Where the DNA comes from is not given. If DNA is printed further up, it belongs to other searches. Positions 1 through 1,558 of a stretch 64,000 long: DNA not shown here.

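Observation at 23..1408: Exosome cap protein Csl4 fused to two eukaryote-like RRM domains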

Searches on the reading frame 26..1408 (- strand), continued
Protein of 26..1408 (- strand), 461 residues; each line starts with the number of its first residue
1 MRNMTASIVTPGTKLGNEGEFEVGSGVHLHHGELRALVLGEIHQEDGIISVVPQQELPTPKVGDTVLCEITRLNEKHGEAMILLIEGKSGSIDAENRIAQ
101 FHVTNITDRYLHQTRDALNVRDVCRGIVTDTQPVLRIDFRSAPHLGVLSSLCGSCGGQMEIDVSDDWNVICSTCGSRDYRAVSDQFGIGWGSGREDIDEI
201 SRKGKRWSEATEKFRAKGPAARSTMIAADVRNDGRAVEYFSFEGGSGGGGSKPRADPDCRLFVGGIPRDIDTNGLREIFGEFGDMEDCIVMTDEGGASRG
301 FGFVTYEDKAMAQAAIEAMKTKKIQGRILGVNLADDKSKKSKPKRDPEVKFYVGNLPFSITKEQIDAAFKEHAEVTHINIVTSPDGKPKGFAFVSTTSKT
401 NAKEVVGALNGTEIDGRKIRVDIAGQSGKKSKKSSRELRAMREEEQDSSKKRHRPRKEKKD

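Call 7: find_homologous_proteins(query=window:26-1408:-, max_evalue=0.00001)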
Query window:26-1408:- (461 aa): 766 proteins with E <= 0.00001 among 8000 candidates; the best 120 are listed.
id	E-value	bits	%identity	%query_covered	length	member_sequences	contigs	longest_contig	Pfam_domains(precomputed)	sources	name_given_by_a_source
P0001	1.6e-291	985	95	99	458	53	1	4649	PF00076.29,PF14382.13,PF16842.12,PF16367.12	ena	-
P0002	4.3e-240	815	76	100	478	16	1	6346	PF00076.29,PF14382.13,PF16367.12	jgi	-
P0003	6.1e-203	693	68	97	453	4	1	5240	PF00076.29,PF16367.12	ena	-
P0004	7.5e-146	504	50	100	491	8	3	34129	PF00076.29,PF14382.13,PF16842.12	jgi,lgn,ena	-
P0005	9.9e-146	504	51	96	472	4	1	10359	PF00076.29,PF14382.13,PF16842.12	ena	-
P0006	4.4e-145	502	51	96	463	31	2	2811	PF00076.29,PF14382.13,PF16842.12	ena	-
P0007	5.6e-143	495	50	100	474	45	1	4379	PF00076.29,PF14382.13,PF16367.12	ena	-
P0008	7.3e-143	495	50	100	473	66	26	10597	PF00076.29,PF14382.13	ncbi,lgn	-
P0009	1.2e-142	494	51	99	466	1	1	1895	PF00076.29,PF14382.13,PF16842.12,PF16367.12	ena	-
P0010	1.6e-142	494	49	100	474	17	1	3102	PF00076.29,PF14382.13,PF16367.12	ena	-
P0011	1.6e-142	493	50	100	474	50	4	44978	PF00076.29,PF14382.13,PF16367.12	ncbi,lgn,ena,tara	tara:strand:+ start:7152 stop:8576 length:1425 start_codon:yes stop_codon:yes gene_type:complete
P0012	2.3e-142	493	50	100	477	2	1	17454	PF00076.29,PF14382.13,PF16842.12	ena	-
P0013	5.6e-142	492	50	96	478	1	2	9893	PF03880.22,PF00076.29,PF14382.13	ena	-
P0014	6.8e-142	491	50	96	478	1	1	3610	PF03880.22,PF00076.29,PF14382.13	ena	-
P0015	9.0e-142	491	50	96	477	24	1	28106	PF00076.29,PF14382.13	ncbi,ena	-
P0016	1.6e-141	490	50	96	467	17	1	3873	PF00076.29,PF14382.13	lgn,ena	-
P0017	3.7e-141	489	50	96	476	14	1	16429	PF00076.29,PF14382.13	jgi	jgi:nucleolin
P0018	4.2e-141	489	49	100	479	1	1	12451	PF00076.29,PF14382.13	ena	-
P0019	5.7e-141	488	50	96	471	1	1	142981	PF00076.29,PF14382.13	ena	-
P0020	6.0e-141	488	50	96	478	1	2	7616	PF00076.29,PF14382.13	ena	-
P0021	7.0e-141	488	49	99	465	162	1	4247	PF00076.29,PF14382.13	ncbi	-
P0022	7.6e-141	488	50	96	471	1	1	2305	PF00076.29,PF14382.13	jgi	-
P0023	8.5e-141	488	50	96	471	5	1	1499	PF00076.29,PF14382.13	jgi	-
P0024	8.9e-141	488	48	99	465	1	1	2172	PF00076.29,PF14382.13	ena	-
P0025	9.4e-141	488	50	96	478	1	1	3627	PF00076.29,PF14382.13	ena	-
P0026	1.1e-140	487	49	96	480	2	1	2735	PF00076.29,PF14382.13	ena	-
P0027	1.7e-140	487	49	96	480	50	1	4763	PF00076.29,PF14382.13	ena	-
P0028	1.8e-140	487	50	96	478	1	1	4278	PF00076.29,PF14382.13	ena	-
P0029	1.9e-140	487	50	96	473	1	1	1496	PF00076.29,PF14382.13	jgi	-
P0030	2.3e-140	486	49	99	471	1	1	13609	PF00076.29,PF14382.13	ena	-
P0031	2.3e-140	486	50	96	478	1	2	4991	PF00076.29,PF14382.13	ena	-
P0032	3.1e-140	486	49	96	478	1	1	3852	PF00076.29,PF14382.13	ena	-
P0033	3.2e-140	486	49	99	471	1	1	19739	PF00076.29,PF14382.13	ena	-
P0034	3.9e-140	486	49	96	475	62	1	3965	PF00076.29,PF14382.13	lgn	-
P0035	5.2e-140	485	49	99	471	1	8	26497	PF00076.29,PF14382.13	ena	-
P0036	6.9e-140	485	50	92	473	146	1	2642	PF00076.29,PF14382.13,PF16367.12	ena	-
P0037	1.4e-139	484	49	99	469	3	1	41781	PF00076.29,PF14382.13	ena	-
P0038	1.6e-139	484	48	96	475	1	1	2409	PF00076.29,PF14382.13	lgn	-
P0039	1.7e-139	484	50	96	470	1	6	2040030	PF00076.29,PF14382.13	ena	-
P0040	1.8e-139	483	50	96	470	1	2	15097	PF00076.29,PF14382.13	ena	-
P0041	1.9e-139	483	50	96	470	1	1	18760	PF00076.29,PF14382.13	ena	-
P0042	2.0e-139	483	50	96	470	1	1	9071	PF00076.29,PF14382.13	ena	-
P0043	2.2e-139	483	50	96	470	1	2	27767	PF00076.29,PF14382.13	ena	-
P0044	2.7e-139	483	50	96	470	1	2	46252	PF00076.29,PF14382.13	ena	-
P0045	2.9e-139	483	50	96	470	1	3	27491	PF00076.29,PF14382.13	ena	-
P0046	3.0e-139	483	49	99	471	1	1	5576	PF00076.29,PF14382.13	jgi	-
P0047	3.0e-139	483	49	97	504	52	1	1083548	PF00076.29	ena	-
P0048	3.8e-139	482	50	96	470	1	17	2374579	PF00076.29,PF14382.13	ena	-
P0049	4.2e-139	482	49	97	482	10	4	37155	PF00076.29,PF14382.13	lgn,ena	-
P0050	4.6e-139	482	49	96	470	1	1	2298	PF00076.29,PF14382.13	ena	-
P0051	6.6e-139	482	50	92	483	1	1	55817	PF00076.29,PF14382.13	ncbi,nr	ncbi:MAG: hypothetical protein CMB34_03655 [Euryarchaeota archaeon]|nr:hypothetical protein [Euryarc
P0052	7.2e-139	481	49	99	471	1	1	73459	PF00076.29,PF14382.13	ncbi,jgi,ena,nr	ncbi:MAG: exosome complex RNA-binding protein Csl4 [Candidatus Poseidonia sp.]|nr:exosome complex RN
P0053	7.8e-139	481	49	96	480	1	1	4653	PF00076.29,PF14382.13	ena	-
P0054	9.7e-139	481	50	97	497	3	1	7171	PF00076.29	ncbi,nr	ncbi:MAG: exosome complex RNA-binding protein Csl4 [Euryarchaeota archaeon]|nr:exosome complex RNA-b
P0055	1.1e-138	481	50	97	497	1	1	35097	PF00076.29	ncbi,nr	ncbi:MAG: exosome complex RNA-binding protein Csl4 [Euryarchaeota archaeon]|nr:exosome complex RNA-b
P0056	1.1e-138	481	49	96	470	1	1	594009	PF00076.29,PF14382.13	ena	-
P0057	1.9e-138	480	49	96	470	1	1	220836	PF00076.29,PF14382.13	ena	-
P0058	2.0e-138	480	49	96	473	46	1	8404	PF00076.29,PF14382.13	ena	-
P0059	2.4e-138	480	49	96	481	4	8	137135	PF00076.29,PF14382.13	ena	-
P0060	3.5e-138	479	50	96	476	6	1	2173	PF00076.29,PF14382.13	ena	-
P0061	4.2e-138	479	48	96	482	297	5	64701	PF00076.29,PF14382.13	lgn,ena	-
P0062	4.5e-138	479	49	96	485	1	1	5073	PF03880.22,PF00076.29,PF14382.13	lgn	-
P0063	4.5e-138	479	51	96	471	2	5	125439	PF00076.29,PF28441.1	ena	-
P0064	4.8e-138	479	48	96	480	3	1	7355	PF00076.29,PF14382.13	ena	-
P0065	7.6e-138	478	50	91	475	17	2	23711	PF00076.29,PF14382.13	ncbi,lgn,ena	-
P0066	1.4e-137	477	49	96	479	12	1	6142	PF00076.29,PF14382.13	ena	-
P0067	1.6e-137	477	50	92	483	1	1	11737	PF00076.29,PF14382.13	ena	-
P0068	2.5e-137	476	48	96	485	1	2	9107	PF03880.22,PF00076.29,PF14382.13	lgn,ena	-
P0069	2.7e-137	476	49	96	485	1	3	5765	PF03880.22,PF00076.29,PF14382.13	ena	-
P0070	3.2e-137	476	48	96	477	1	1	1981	PF00076.29,PF14382.13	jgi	-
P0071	3.5e-137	476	48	96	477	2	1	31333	PF00076.29,PF14382.13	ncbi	-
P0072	3.5e-137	476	48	96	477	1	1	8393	PF00076.29,PF14382.13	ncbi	-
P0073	4.6e-137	476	48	97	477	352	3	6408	PF00076.29,PF14382.13,PF16842.12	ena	-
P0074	6.3e-137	475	48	96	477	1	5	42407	PF00076.29,PF14382.13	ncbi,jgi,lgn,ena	-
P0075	7.5e-137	475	48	96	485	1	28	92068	PF03880.22,PF00076.29,PF14382.13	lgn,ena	-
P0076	7.9e-137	475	48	96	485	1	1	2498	PF03880.22,PF00076.29,PF14382.13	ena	-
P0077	8.8e-137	475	48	96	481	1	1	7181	PF00076.29,PF14382.13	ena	-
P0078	9.3e-137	475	48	98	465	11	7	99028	PF00076.29,PF14382.13,PF16367.12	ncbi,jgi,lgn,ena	-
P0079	9.6e-137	474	48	96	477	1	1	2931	PF00076.29,PF14382.13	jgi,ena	-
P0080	9.7e-137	474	48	96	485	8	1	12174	PF00076.29,PF14382.13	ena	-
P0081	9.8e-137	474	49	96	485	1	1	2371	PF03880.22,PF00076.29,PF14382.13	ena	-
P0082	1.1e-136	474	48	96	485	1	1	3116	PF03880.22,PF00076.29,PF14382.13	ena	-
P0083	1.2e-136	474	48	96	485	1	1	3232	PF03880.22,PF00076.29,PF14382.13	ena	-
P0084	1.2e-136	474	48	96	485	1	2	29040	PF03880.22,PF00076.29,PF14382.13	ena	-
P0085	1.2e-136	474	48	96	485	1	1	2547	PF03880.22,PF00076.29,PF14382.13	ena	-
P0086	1.3e-136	474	50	96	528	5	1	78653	PF00076.29,PF14382.13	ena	-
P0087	1.3e-136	474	48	97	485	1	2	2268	PF03880.22,PF00076.29,PF14382.13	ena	-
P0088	1.4e-136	474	49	96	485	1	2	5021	PF03880.22,PF00076.29,PF14382.13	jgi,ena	-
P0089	1.4e-136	474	49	96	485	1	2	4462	PF03880.22,PF00076.29,PF14382.13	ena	-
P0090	1.5e-136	474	48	96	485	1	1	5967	PF03880.22,PF00076.29,PF14382.13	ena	-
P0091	1.6e-136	474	48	96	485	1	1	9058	PF00076.29,PF14382.13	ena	-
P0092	1.9e-136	473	49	96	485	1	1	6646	PF03880.22,PF00076.29,PF14382.13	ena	-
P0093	2.0e-136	473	49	99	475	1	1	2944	PF00076.29,PF14382.13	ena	-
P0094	2.3e-136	473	48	100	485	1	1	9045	PF03880.22,PF00076.29,PF14382.13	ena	-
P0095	2.5e-136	473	49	96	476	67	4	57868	PF00076.29,PF14382.13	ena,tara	tara:strand:- start:462 stop:1892 length:1431 start_codon:yes stop_codon:yes gene_type:complete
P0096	2.5e-136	473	46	97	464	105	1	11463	PF00076.29,PF14382.13,PF16367.12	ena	-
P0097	2.6e-136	473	48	96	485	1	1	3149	PF03880.22,PF00076.29,PF14382.13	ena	-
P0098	2.9e-136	473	48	96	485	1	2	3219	PF03880.22,PF00076.29,PF14382.13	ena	-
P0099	3.0e-136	473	50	92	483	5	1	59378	PF00076.29,PF14382.13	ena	-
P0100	3.2e-136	473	48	96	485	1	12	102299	PF00076.29,PF14382.13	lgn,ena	-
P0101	3.4e-136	473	48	96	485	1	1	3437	PF03880.22,PF00076.29,PF14382.13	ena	-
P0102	3.4e-136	473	48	96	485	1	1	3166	PF03880.22,PF00076.29,PF14382.13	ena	-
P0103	3.5e-136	473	48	96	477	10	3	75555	PF00076.29,PF14382.13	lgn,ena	-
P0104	4.1e-136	472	48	96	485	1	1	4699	PF00076.29,PF14382.13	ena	-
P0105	4.1e-136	472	48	96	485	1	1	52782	PF03880.22,PF00076.29,PF14382.13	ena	-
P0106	5.6e-136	472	48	97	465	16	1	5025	PF00076.29,PF14382.13,PF16842.12,PF16367.12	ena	-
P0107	6.3e-136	472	48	96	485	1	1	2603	PF00076.29,PF14382.13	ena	-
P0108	6.7e-136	472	48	96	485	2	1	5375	PF00076.29,PF14382.13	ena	-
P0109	7.3e-136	472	48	96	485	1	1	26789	PF00076.29,PF14382.13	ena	-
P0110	7.6e-136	472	48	96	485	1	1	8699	PF00076.29,PF14382.13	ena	-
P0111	8.1e-136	471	48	96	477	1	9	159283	PF03880.22,PF00076.29,PF14382.13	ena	-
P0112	1.0e-135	471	49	97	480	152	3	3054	PF00076.29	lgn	-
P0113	1.5e-135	471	49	97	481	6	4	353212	PF00076.29,PF14382.13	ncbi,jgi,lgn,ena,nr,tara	ncbi:MAG: hypothetical protein CMA63_05605 [Euryarchaeota archaeon]|nr:hypothetical protein [Euryarc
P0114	1.9e-135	470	49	94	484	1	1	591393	PF00076.29,PF14382.13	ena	-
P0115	2.0e-135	470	49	96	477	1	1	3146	PF03880.22,PF00076.29,PF14382.13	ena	-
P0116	2.1e-135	470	48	96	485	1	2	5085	PF00076.29,PF14382.13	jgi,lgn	jgi:nucleolin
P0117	2.6e-135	470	48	96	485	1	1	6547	PF00076.29,PF14382.13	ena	-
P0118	2.8e-135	470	48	96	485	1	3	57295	PF00076.29,PF14382.13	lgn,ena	-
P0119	2.9e-135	470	50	92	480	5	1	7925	PF00076.29,PF14382.13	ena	-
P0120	3.1e-135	470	48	96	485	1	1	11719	PF00076.29,PF14382.13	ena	-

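Call 15: find_encoding_contigs(protein=P0048, flank=10000, max_places=3)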
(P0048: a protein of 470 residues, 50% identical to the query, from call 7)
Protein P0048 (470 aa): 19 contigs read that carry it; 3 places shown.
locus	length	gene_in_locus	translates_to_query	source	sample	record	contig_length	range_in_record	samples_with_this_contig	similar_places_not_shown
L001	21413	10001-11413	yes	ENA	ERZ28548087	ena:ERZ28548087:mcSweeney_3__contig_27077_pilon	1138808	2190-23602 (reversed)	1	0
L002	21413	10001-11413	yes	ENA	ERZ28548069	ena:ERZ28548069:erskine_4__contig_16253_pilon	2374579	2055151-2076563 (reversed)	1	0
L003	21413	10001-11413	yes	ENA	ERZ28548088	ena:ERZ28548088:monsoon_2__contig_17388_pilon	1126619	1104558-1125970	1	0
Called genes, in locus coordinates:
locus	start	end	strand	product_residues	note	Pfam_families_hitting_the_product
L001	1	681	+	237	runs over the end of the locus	PF01578:Cytochrom_C_asm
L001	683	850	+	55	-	-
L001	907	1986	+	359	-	PF04981:NMD3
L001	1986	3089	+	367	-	PF01380:SIS (faint), PF10432:bact-PGI_C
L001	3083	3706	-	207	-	PF01551:Peptidase_M23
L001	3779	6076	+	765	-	-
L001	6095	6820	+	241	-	PF00535:Glycos_transf_2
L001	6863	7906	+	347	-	PF01118:Semialdhyde_dh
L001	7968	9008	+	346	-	-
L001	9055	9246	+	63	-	-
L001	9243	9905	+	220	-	PF05175:MTS, PF03602:Cons_hypoth95, PF06325:PrmA (weak)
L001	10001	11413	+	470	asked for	PF14382:ECR1_N, PF00076:RRM_1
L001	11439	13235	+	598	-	PF04055:Radical_SAM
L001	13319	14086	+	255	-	PF03167:UDG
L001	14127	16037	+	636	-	PF00501:AMP-binding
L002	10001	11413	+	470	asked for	PF14382:ECR1_N, PF00076:RRM_1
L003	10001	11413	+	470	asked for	PF14382:ECR1_N, PF00076:RRM_1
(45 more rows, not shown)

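Call 20: search_protein_representatives(protein=window:26-1408:-)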
Query: 461 residues. Proteins with E-value up to 0.001 (for the whole library): 32243; up to 1e-10: 7136; up to 1e-30: 123. The best 150 are listed.
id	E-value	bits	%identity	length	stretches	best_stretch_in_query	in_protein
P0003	1.9e-203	692.6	68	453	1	4-456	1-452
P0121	1.6e-135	468.8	49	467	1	4-460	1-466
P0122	2.0e-114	399.2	33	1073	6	252-429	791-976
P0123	3.1e-95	336.0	40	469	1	4-445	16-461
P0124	7.4e-82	291.9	43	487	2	4-346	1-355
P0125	9.7e-82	291.5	37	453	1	5-445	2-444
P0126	9.5e-81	288.2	93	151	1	311-461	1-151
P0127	2.3e-79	283.7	34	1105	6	252-425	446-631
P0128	1.0e-71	258.5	36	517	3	243-430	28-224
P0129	3.0e-70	253.6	38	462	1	5-447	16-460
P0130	1.2e-63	231.9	28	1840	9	228-422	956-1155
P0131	4.3e-56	207.0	37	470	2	3-340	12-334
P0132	1.2e-54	202.3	32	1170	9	260-398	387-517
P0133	5.2e-54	200.1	36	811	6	256-332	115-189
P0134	8.0e-54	199.5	37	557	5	244-344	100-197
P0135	1.9e-53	198.3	39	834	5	252-339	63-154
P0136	2.5e-49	184.7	39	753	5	211-325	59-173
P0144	3.6e-41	157.8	38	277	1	10-237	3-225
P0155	4.8e-39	150.8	38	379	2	259-428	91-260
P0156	5.7e-39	150.5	31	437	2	8-231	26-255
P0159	3.0e-38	148.2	34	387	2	7-231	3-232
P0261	3.5e-30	121.6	32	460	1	5-225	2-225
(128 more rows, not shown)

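Call 21: search_protein_families(library=pfam, proteins=[P0123, P0124, P0125, P0129, P0131, P0144, P0156, P0159, P0261, P0122], max_evalue=0.001)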
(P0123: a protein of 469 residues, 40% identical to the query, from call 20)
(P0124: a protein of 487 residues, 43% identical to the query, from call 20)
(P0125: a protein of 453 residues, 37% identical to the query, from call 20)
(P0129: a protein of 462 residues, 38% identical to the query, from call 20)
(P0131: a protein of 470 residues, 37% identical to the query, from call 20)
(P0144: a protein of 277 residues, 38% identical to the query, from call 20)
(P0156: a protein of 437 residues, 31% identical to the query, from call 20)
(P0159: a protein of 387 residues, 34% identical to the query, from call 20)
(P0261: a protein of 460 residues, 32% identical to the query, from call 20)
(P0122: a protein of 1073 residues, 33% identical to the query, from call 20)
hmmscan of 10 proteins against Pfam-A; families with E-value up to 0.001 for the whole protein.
P0123 (469 aa): 2 families
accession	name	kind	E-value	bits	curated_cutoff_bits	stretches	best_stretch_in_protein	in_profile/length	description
PF00076.28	RRM_1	-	2.5e-36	123.8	20.7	2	274-342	1-69/70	RNA recognition motif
PF14382.12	ECR1_N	-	5e-10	39.4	27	1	20-57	1-38/38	Exosome complex exonuclease RRP4 N-terminal region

P0124 (487 aa): 5 families
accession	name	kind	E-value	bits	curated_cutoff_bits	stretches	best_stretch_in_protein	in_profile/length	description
PF00076.28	RRM_1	-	8.7e-40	134.9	20.7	2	269-339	1-70/70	RNA recognition motif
PF16367.11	RRM_7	-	3.7e-07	30.5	27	0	370-398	1-29/94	RNA recognition motif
PF16842.11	RRM_occluded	-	2.2e-05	24.7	30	0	278-340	13-70/79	Occluded RNA-recognition motif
PF24475.1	RBD_DEAH11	-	0.00028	21.4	28.4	0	301-341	72-111/115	DEAH11-like, RNA-binding domain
PF08777.17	RRM_3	-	0.00056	20.4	22.9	0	271-332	6-61/102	RNA binding motif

P0125 (453 aa): 5 families
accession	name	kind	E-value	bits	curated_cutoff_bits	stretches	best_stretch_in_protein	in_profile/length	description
PF00076.28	RRM_1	-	1.7e-41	140.4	20.7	2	259-329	1-70/70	RNA recognition motif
PF16367.11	RRM_7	-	2.5e-09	37.4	27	1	348-386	2-39/94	RNA recognition motif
PF14382.12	ECR1_N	-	7.7e-08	32.4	27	1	6-42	2-38/38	Exosome complex exonuclease RRP4 N-terminal region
PF08777.17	RRM_3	-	0.00065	20.2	22.9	0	259-324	4-63/102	RNA binding motif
PF03880.21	DbpA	-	0.00086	19.7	25.6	0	391-421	41-71/72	DbpA RNA binding domain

P0129 (462 aa): 7 families
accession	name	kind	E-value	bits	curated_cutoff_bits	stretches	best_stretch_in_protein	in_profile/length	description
PF00076.28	RRM_1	-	2.5e-44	149.4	20.7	2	267-336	1-69/70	RNA recognition motif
PF16367.11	RRM_7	-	1.2e-10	41.6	27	1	265-296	2-32/94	RNA recognition motif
PF03880.21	DbpA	-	1.6e-06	28.5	25.6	0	402-431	41-70/72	DbpA RNA binding domain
PF08777.17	RRM_3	-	3.7e-06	27.4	22.9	0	269-331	6-64/102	RNA binding motif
PF13893.12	RRM_5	-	1e-05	25.7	27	0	357-438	25-103/125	RNA recognition motif. (a.k.a. RRM, RBD, or RNP domain)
PF14382.12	ECR1_N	-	7.6e-05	22.9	27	1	20-55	2-37/38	Exosome complex exonuclease RRP4 N-terminal region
PF16842.11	RRM_occluded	-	0.00014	22.1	30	0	371-435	14-74/79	Occluded RNA-recognition motif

P0131 (470 aa): 5 families
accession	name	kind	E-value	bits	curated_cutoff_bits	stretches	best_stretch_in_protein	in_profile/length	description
PF00076.28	RRM_1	-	7.7e-39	131.8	20.7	2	351-420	1-69/70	RNA recognition motif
PF24475.1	RBD_DEAH11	-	1.9e-08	34.9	28.4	0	282-327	69-113/115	DEAH11-like, RNA-binding domain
PF14382.12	ECR1_N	-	1.4e-05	25.2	27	1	17-53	1-37/38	Exosome complex exonuclease RRP4 N-terminal region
PF25701.1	RRM_YTH1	-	3e-05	24.2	35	0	350-415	4-64/75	YTH1-like RRM domain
PF13893.12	RRM_5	-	0.00046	20.3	27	0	293-326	65-98/125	RNA recognition motif. (a.k.a. RRM, RBD, or RNP domain)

P0144 (277 aa): 1 family
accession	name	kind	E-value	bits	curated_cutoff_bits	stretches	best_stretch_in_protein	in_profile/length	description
PF14382.12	ECR1_N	-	1.4e-05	25.2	27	1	1-36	1-36/38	Exosome complex exonuclease RRP4 N-terminal region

P0156 (437 aa): 3 families
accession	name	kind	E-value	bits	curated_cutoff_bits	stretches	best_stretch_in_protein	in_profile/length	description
PF00076.28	RRM_1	-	1.1e-20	73.7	20.7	1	349-418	1-69/70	RNA recognition motif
PF23477.1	zf_Tbcl_2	-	2.1e-12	46.9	27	1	282-316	1-35/37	Probable treble clef zinc finger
PF16367.11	RRM_7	-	4.8e-06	26.9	27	1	348-412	3-73/94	RNA recognition motif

P0159 (387 aa): 2 families
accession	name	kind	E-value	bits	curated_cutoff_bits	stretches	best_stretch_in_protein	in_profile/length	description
PF00076.28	RRM_1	-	1.3e-16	60.7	20.7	1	242-311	1-69/70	RNA recognition motif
PF14382.12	ECR1_N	-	0.00073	19.7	27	0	4-40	1-36/38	Exosome complex exonuclease RRP4 N-terminal region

P0261 (460 aa): 2 families
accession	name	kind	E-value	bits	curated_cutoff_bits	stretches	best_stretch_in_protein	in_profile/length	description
PF23477.1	zf_Tbcl_2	-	1.4e-21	76.4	27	2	300-330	4-34/37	Probable treble clef zinc finger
PF12773.13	DZR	-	0.00063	20.3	27.3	0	150-175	14-32/45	Double zinc ribbon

P0122 (1073 aa): 11 families
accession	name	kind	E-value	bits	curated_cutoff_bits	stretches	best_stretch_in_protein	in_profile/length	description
PF00076.28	RRM_1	-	8.2e-194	628.3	20.7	11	151-221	1-70/70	RNA recognition motif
PF16367.11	RRM_7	-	4.7e-34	116.7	27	0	894-947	1-60/94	RNA recognition motif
PF16842.11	RRM_occluded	-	1.3e-20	73.5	30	0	340-406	6-69/79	Occluded RNA-recognition motif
PF14605.12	Nup35_RRM_2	-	1.7e-13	50.7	27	1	802-855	6-53/53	Nup53/35/40-type RNA recognition motif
PF08777.17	RRM_3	-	4.8e-11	43.1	22.9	0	710-765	5-55/102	RNA binding motif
PF13893.12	RRM_5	-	2.7e-09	37.2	27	0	432-526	27-122/125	RNA recognition motif. (a.k.a. RRM, RBD, or RNP domain)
PF11823.13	Se_S_carrier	-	2.1e-07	30.7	25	0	939-967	2-30/69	Putative Se/S carrier protein-like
PF11767.14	SET_assoc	-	2.2e-07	30.9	24.1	0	840-866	36-61/66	Histone lysine methyltransferase SET associated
PF11608.14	RRM_MARF1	-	3.7e-06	27.5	27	0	369-410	36-77/89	MARF1, RNA recognition motif 1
PF13319.11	DUF4090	-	0.0003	21.4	22.7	0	384-407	4-27/84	Protein of unknown function (DUF4090)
PF14213.11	DUF4325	-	0.00039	20.5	23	0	498-510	15-27/64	STAS-like domain of unknown function (DUF4325)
